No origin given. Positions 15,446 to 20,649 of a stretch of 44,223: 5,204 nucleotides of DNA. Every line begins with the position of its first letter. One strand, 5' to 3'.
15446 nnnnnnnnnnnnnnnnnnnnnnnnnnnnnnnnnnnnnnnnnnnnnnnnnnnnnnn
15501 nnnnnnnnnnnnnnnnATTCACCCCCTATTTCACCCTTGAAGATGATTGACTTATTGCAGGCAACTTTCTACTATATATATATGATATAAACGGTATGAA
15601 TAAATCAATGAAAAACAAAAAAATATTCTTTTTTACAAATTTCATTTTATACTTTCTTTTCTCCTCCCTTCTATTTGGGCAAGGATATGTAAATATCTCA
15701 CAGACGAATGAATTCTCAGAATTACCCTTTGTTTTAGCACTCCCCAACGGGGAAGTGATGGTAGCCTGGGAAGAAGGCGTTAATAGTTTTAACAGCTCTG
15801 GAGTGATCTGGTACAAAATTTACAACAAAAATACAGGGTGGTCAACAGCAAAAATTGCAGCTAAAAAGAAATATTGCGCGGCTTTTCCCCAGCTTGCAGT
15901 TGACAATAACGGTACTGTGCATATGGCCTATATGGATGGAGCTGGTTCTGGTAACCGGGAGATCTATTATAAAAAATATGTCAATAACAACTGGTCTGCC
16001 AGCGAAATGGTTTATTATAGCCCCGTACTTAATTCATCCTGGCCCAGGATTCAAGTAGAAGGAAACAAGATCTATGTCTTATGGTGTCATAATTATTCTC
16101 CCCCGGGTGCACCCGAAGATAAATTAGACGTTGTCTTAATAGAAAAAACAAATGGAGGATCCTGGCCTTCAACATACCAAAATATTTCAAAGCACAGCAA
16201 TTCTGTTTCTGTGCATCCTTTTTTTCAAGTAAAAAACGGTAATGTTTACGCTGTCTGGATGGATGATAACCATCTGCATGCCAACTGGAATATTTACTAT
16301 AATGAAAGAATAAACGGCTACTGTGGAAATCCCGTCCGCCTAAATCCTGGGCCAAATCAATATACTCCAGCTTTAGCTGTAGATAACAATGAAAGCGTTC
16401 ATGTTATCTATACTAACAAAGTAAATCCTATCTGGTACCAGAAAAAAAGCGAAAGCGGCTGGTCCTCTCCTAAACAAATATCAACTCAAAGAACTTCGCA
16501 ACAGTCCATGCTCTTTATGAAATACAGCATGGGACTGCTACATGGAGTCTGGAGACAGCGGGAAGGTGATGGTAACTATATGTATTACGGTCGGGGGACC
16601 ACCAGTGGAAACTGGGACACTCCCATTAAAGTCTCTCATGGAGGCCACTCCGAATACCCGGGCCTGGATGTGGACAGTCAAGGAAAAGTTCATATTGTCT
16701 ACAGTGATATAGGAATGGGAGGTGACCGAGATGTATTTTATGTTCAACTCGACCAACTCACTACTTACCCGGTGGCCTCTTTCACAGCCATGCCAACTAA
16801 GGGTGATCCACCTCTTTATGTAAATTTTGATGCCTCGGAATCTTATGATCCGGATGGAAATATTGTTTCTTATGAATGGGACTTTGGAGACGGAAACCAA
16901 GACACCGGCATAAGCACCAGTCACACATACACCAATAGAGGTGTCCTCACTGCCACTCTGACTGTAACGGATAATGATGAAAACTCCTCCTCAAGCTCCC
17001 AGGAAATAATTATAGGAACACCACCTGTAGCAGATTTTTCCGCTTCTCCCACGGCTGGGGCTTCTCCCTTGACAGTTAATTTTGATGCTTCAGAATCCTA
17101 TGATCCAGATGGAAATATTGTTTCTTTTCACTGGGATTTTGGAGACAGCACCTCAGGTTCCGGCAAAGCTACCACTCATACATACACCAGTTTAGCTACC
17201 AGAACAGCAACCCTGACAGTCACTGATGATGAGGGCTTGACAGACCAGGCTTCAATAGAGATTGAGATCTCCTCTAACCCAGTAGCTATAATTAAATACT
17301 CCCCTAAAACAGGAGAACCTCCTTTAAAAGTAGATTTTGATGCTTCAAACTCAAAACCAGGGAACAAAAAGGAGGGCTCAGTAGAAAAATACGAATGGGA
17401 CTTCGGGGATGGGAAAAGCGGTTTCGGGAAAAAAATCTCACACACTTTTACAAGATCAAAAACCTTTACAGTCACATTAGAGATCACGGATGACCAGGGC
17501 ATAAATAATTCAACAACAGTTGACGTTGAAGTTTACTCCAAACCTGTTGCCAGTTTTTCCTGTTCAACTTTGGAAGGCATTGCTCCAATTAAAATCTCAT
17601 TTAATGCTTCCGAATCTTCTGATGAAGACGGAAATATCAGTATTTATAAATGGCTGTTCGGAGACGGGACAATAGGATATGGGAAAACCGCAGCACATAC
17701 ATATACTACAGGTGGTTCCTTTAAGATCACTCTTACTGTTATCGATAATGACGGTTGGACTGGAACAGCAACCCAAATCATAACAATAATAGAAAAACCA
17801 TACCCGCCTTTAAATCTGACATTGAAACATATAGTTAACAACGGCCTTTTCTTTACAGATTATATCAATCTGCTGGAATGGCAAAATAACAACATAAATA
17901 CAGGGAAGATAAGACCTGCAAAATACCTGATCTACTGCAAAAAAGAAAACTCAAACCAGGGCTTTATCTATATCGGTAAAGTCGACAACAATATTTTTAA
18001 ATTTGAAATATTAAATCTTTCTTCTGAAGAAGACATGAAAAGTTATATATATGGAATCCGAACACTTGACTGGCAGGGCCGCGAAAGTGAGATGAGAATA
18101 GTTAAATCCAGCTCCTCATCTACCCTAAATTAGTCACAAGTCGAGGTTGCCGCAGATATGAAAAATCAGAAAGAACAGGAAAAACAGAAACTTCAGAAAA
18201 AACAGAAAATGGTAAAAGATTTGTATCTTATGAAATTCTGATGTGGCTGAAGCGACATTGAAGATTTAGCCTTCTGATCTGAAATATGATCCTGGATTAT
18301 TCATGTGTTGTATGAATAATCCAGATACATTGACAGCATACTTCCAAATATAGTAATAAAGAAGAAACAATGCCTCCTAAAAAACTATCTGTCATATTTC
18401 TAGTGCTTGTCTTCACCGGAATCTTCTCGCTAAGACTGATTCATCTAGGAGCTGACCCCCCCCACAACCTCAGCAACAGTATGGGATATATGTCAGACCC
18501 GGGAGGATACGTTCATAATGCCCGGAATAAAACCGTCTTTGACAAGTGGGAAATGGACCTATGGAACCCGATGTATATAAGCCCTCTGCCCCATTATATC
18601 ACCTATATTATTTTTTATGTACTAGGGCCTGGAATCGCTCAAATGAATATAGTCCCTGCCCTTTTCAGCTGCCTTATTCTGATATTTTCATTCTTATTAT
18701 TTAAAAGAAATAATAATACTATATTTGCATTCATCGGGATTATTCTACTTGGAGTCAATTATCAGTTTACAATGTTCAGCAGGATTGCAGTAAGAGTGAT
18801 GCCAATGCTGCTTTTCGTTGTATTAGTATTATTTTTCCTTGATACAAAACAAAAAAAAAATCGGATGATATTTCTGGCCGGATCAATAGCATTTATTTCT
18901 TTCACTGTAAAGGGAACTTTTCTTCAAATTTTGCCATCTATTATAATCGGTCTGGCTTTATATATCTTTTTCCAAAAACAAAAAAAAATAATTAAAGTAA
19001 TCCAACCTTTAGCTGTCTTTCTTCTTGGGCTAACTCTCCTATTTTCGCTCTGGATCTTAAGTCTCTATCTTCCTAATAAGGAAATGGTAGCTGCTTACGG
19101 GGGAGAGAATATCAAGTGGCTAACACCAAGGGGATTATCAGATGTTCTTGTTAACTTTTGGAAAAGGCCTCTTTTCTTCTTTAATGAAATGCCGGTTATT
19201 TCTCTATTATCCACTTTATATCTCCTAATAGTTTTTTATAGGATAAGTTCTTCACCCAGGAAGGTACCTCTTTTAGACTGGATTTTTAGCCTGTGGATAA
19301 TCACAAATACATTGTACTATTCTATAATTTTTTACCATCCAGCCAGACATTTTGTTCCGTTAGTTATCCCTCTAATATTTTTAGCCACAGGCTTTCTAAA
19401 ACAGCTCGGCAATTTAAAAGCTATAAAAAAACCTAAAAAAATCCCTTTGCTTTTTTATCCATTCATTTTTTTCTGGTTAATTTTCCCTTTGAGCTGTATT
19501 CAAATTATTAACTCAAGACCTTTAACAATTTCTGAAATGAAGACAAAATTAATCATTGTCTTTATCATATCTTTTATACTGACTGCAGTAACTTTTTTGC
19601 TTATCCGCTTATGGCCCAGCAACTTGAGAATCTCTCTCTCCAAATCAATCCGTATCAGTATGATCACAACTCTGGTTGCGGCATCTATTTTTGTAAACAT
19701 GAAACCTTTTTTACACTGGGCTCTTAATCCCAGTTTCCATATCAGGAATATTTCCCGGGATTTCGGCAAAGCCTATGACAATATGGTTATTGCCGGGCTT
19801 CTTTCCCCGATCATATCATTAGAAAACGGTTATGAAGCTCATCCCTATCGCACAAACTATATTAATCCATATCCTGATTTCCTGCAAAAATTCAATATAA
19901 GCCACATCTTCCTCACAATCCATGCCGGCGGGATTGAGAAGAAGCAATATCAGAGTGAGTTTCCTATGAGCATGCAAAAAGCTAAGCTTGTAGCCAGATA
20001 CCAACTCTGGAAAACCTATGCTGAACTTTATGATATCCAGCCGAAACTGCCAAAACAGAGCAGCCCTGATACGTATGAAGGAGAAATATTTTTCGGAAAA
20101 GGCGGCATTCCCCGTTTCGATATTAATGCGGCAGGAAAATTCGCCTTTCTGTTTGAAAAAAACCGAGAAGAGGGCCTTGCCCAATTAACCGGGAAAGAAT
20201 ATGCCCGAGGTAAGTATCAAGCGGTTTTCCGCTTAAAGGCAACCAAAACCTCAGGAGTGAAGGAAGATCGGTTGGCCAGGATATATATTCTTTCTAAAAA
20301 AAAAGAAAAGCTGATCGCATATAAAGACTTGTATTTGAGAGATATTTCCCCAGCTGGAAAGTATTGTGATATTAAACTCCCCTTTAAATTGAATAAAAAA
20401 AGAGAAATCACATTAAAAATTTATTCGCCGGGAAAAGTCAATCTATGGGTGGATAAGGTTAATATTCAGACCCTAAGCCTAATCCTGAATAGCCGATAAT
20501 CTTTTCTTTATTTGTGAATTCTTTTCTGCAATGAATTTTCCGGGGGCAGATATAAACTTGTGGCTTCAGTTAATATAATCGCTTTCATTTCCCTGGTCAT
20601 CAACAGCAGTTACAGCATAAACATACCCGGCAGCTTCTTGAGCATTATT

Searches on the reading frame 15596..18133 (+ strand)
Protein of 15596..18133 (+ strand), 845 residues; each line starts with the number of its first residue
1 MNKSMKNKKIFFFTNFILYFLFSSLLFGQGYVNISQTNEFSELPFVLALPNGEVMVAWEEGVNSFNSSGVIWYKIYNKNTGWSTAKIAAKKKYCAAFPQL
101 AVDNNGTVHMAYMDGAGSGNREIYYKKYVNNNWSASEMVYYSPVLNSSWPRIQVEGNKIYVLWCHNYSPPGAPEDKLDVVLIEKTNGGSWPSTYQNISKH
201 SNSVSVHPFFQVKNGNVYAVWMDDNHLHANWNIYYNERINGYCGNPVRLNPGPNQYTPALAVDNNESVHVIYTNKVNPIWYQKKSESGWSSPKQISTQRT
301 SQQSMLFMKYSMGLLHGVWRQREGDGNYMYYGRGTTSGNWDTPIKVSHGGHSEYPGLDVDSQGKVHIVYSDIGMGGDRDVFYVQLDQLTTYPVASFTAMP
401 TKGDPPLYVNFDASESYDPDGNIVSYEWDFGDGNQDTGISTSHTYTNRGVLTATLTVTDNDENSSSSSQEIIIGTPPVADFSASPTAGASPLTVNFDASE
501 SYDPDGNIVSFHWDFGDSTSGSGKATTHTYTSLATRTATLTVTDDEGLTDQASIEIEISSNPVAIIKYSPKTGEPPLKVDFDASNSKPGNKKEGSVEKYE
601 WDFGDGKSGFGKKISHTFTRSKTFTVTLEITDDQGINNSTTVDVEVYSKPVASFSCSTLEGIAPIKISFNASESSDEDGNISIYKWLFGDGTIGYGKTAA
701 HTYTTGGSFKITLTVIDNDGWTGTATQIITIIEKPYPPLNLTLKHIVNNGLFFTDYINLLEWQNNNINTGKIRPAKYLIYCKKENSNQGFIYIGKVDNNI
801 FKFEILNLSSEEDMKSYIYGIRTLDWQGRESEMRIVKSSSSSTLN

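Call 7: search_protein_families(library=pfam, proteins=[window:15596-18133:+], max_evalue=0.0001)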
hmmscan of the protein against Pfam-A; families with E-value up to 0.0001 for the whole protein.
window:15596-18133:+ (845 aa): 5 families
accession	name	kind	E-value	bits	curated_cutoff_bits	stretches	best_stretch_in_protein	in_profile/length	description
PF18911.6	PKD_4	-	2.5e-76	252.2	27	4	392-468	4-80/85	PKD domain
PF00801.26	PKD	-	7.8e-50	167.2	23.5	4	402-467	10-75/80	PKD domain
PF22352.2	K319L-like_PKD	-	3.9e-19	68.9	27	1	408-472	13-83/84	K319L-like, PKD domain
PF21027.3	Sde0182_C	-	2.5e-12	47.6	27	0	493-554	1-61/83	Cellulose-binding protein Sde0182, C-terminal domain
PF15892.11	BNR_4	-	5.5e-05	23.1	27.3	0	74-137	205-268/272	BNR repeat-containing family member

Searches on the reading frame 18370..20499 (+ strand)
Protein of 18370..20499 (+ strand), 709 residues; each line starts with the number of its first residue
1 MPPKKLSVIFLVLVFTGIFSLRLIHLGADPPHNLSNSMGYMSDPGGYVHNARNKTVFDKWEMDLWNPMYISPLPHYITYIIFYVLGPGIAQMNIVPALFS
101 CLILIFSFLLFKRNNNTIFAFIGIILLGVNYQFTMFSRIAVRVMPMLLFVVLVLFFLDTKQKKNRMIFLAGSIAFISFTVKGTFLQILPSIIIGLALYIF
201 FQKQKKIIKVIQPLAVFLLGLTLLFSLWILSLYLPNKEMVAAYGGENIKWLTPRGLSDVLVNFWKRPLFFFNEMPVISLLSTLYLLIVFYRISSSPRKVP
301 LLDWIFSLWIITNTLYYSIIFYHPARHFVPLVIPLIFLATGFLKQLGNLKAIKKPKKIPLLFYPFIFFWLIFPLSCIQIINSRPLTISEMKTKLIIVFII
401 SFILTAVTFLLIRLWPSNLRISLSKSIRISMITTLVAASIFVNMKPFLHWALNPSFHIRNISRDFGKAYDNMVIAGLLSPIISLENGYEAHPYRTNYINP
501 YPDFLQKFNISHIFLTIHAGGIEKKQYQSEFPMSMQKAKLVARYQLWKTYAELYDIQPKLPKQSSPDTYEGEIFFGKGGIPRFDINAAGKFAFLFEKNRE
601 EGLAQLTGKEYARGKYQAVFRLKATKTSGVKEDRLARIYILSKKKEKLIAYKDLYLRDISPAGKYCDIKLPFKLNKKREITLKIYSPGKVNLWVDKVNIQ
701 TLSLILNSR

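Call 7: search_protein_families(library=pfam, proteins=[window:18370-20499:+], max_evalue=0.0001)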
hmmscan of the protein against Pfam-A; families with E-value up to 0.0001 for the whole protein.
window:18370-20499:+ (709 aa): 1 family
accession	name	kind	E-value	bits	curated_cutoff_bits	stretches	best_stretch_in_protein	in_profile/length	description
PF13231.12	PMT_2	-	6.9e-06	26.8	26.1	1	72-225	4-155/160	Dolichyl-phosphate-mannose-protein mannosyltransferase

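Call 64: search_protein_families(library=ncbifam, proteins=[window:18370-20499:+], max_evalue=0.00001)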
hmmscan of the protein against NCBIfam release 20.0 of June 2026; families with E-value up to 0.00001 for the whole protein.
window:18370-20499:+ (709 aa): 0 families

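Call 74: search_solved_structures(query=window:18370-20499:+, max_evalue=0.1)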
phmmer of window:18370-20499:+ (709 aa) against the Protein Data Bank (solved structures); distinct sequences matched with E-value up to 0.1: 0.
